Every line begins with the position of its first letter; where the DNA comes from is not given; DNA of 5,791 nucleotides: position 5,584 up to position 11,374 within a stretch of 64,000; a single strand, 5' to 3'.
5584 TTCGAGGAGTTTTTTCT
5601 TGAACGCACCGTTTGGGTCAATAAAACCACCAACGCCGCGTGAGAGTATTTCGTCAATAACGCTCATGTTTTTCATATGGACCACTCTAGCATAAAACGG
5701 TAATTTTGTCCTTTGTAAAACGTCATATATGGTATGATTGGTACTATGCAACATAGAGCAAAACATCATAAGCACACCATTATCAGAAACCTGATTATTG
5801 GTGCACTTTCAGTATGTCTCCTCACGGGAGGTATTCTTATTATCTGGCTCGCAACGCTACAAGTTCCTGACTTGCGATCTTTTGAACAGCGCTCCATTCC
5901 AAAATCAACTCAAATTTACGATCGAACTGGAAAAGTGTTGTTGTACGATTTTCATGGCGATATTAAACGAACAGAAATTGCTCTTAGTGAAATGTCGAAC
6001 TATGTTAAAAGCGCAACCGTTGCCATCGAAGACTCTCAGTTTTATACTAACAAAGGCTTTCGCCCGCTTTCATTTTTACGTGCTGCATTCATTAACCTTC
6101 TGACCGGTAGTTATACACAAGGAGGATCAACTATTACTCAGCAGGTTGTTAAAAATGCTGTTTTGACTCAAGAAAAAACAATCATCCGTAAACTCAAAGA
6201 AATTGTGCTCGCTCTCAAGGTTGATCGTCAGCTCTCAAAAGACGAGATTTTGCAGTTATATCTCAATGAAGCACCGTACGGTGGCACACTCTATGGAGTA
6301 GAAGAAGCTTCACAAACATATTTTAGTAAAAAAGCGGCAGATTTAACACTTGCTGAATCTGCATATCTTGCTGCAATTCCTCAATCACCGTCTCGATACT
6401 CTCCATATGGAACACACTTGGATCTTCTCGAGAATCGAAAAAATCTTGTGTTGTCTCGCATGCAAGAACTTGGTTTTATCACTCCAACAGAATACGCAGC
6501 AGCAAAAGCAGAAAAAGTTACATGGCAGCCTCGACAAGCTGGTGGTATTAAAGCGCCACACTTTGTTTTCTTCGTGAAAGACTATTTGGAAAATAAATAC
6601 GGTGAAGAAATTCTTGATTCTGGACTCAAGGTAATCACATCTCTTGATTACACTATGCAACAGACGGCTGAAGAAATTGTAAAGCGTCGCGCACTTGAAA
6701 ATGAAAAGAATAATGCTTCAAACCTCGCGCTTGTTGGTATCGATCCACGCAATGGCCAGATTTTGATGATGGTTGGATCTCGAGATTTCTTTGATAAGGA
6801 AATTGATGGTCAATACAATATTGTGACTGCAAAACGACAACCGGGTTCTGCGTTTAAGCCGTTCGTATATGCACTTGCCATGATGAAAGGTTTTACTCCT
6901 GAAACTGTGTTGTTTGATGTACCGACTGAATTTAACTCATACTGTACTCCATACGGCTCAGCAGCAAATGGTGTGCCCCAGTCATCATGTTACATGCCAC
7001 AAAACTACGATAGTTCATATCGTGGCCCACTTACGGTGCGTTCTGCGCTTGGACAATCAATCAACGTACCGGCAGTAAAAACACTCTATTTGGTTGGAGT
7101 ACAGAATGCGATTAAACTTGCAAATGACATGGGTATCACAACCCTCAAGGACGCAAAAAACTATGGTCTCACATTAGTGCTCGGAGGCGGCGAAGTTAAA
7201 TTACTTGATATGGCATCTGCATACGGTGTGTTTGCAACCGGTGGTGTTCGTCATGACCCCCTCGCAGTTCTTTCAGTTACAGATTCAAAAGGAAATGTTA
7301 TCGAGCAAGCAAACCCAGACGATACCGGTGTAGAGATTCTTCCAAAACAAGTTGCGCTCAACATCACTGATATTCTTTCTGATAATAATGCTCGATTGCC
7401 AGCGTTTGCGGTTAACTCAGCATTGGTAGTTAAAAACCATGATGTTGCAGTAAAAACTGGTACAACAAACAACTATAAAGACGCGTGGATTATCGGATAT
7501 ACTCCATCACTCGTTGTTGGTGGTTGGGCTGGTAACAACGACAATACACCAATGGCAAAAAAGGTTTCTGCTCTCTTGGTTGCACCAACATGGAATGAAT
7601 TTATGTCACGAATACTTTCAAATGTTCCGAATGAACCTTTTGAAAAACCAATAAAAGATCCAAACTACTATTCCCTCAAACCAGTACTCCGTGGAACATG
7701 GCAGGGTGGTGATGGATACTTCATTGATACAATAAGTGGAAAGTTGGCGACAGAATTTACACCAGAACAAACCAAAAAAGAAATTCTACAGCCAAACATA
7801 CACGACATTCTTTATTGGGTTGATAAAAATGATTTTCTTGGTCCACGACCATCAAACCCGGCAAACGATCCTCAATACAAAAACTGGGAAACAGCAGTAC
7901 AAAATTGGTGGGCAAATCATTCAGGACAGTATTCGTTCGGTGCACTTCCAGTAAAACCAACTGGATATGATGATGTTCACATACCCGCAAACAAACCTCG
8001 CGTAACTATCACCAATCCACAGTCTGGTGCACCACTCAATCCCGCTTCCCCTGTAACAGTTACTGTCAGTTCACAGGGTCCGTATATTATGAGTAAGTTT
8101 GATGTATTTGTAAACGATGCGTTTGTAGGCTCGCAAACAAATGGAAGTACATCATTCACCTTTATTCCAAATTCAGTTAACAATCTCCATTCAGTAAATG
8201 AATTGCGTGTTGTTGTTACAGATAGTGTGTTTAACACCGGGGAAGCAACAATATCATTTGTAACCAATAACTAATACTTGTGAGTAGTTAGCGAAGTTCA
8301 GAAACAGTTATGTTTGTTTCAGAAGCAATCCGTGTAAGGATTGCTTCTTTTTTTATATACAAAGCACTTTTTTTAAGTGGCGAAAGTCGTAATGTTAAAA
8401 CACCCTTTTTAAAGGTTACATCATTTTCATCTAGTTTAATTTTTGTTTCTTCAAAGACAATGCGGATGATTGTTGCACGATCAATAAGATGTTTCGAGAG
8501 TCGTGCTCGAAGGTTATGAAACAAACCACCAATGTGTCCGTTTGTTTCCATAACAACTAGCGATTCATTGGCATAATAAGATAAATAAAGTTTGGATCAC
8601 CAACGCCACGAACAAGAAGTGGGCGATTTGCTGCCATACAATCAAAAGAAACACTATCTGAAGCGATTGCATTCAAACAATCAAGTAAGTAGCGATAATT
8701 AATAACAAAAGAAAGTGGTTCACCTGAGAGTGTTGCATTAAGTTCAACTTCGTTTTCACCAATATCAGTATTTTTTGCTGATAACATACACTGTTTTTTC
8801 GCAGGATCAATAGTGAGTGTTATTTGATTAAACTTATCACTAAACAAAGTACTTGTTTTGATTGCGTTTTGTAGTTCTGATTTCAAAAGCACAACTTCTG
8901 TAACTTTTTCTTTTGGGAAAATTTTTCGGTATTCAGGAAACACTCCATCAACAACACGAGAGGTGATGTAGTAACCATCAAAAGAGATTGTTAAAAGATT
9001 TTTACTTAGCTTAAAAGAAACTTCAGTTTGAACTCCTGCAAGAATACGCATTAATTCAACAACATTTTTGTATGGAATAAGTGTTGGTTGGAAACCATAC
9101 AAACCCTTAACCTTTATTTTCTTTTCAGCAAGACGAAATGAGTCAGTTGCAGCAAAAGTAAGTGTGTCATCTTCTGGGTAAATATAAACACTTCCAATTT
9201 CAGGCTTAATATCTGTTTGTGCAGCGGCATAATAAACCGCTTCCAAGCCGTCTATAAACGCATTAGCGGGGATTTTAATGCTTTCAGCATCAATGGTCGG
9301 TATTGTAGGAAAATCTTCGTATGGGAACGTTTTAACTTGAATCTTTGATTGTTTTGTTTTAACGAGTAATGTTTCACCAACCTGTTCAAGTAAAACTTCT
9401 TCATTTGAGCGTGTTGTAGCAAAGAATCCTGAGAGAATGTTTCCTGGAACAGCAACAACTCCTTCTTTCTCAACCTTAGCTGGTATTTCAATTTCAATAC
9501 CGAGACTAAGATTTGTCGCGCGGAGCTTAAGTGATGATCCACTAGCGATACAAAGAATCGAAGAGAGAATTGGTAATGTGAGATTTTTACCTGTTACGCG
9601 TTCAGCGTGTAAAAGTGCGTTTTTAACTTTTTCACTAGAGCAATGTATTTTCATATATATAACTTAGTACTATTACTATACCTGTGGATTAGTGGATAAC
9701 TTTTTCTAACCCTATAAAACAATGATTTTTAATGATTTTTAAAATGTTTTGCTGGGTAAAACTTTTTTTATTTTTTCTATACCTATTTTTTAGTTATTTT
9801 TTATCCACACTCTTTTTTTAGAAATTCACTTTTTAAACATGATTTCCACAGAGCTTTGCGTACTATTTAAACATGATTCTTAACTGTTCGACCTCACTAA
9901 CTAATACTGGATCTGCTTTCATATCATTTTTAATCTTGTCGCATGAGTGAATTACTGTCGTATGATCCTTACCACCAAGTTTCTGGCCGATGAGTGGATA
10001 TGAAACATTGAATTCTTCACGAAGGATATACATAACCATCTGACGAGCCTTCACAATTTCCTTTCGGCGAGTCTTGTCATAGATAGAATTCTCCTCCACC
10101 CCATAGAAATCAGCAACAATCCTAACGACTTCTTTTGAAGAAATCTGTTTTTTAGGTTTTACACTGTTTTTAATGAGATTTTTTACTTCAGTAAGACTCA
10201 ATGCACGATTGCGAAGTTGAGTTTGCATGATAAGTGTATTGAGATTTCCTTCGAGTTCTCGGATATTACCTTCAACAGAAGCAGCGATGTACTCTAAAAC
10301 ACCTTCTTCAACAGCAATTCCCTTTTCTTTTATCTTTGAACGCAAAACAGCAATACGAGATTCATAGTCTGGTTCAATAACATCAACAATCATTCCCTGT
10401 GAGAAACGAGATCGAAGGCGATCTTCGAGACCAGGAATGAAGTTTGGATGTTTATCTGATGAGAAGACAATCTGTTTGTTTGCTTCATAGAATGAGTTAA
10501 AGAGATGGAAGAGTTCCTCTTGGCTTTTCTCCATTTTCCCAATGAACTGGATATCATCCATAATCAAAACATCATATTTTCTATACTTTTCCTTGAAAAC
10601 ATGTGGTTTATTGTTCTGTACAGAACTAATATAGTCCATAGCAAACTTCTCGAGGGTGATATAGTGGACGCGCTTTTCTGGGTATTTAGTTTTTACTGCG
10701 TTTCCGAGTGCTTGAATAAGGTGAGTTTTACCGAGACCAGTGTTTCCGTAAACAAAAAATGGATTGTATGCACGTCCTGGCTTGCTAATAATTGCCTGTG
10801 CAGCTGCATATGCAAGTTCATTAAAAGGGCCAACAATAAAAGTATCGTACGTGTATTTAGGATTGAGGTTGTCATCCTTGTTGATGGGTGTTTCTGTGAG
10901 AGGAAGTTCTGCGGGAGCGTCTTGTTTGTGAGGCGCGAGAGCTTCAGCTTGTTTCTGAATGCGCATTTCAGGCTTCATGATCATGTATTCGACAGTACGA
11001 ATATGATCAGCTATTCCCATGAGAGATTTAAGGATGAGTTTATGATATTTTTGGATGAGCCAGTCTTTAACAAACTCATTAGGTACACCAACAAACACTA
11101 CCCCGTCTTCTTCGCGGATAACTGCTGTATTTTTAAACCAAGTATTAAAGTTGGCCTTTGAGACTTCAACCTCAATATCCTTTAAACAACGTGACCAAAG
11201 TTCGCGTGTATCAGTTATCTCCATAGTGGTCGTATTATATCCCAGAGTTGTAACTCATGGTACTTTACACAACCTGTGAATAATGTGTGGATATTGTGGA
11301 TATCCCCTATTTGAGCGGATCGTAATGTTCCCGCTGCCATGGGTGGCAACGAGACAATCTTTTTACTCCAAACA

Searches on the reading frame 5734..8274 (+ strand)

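Call 14: search_protein_families(library=pfam, proteins=[window:5734-8274:+], max_evalue=0.0001)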
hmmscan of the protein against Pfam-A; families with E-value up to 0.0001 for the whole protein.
window:5734-8274:+ (846 aa): 3 families
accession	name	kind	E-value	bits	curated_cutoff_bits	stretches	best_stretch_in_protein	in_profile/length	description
PF00912.28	Transgly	-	1.2e-59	201.2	27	1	75-244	10-178/178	Transglycosylase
PF00905.27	Transpeptidase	-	1.5e-18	67.5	22.1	1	334-592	4-267/299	Penicillin binding protein transpeptidase domain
PF17957.7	Big_7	-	1.2e-05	26.2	24.1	1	755-817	1-64/70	Bacterial Ig domain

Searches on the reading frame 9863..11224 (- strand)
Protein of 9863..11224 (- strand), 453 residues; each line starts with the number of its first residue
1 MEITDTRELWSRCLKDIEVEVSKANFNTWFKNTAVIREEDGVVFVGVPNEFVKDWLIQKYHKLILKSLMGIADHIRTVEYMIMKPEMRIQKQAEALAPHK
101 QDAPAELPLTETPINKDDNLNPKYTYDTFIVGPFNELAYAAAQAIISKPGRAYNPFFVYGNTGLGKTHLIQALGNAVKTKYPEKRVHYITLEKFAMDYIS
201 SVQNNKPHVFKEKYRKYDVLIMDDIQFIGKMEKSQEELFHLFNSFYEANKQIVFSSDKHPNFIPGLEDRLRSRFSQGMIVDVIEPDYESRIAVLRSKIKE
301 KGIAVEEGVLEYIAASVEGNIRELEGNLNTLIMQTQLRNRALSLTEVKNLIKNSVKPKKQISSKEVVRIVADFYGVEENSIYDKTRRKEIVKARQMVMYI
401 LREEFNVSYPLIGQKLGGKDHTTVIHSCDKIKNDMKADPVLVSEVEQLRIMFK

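Call 13: search_protein_families(library=pfam, proteins=[window:9863-11224:-], max_evalue=0.001)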
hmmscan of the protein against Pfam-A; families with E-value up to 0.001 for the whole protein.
window:9863-11224:- (453 aa): 8 families
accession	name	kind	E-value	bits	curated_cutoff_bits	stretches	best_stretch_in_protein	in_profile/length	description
PF00308.24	Bac_DnaA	-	4.7e-64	215.9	23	1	120-281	1-162/162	Bacterial DnaA ATPAse domain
PF08299.17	Bac_DnaA_C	-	2.8e-24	85.4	31.5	1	365-431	3-69/69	Bacterial dnaA protein helix-turn-helix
PF11638.13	DnaA_N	-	1.4e-17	63.6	24.6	1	8-68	2-63/65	DnaA N-terminal domain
PF01695.23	IstB_IS21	-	3.3e-07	30.5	24.1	1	158-255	97-192/238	IstB-like ATP binding protein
PF00004.35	AAA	-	4.7e-06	27.5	21.2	1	158-266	3-118/131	ATPase family associated with various cellular activities (AAA)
PF13173.12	AAA_14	-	3.3e-05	24.4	27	1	155-240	4-86/129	AAA domain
PF13401.12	AAA_22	-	9e-05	23.2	27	0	156-194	8-44/130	AAA domain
PF00910.28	RNA_helicase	-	0.00029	21.7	21.5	1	157-231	2-64/105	RNA helicase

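Call 48: find_related_loci(query=window:9863-11224:-, collection=metagenome_contigs, flank=10000)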
Query window:9863-11224:- (453 aa) in metagenome_contigs; peptide patterns used: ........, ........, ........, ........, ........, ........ (x = any residue, [..] = any of these).
572 stretches matched a pattern; 518 encode a relative of the query (tblastn E <= 1e-3); the best 80 are kept; 80 distinct loci.
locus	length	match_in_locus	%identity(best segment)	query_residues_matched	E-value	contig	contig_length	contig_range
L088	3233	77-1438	91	1-453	0e+0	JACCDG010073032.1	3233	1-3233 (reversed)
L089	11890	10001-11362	91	1-453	0e+0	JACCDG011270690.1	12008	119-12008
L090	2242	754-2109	77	1-453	0e+0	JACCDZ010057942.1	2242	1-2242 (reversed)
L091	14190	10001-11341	67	5-453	0e+0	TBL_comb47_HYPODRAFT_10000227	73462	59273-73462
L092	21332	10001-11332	67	8-453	0e+0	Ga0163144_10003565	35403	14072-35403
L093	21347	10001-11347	67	3-453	0e+0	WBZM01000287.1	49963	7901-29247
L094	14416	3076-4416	66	5-453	0e+0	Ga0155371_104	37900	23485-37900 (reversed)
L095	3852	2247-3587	66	5-453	0e+0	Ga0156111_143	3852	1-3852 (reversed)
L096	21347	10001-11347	65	5-453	0e+0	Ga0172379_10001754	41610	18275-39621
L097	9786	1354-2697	65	2-453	0e+0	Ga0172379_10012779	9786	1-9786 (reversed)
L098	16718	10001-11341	65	5-453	0e+0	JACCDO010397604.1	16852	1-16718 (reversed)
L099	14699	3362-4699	67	5-453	0e+0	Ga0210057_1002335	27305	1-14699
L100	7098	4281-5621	65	5-453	0e+0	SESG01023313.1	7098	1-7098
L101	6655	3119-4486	63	3-453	0e+0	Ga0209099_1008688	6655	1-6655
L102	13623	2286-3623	65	5-453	0e+0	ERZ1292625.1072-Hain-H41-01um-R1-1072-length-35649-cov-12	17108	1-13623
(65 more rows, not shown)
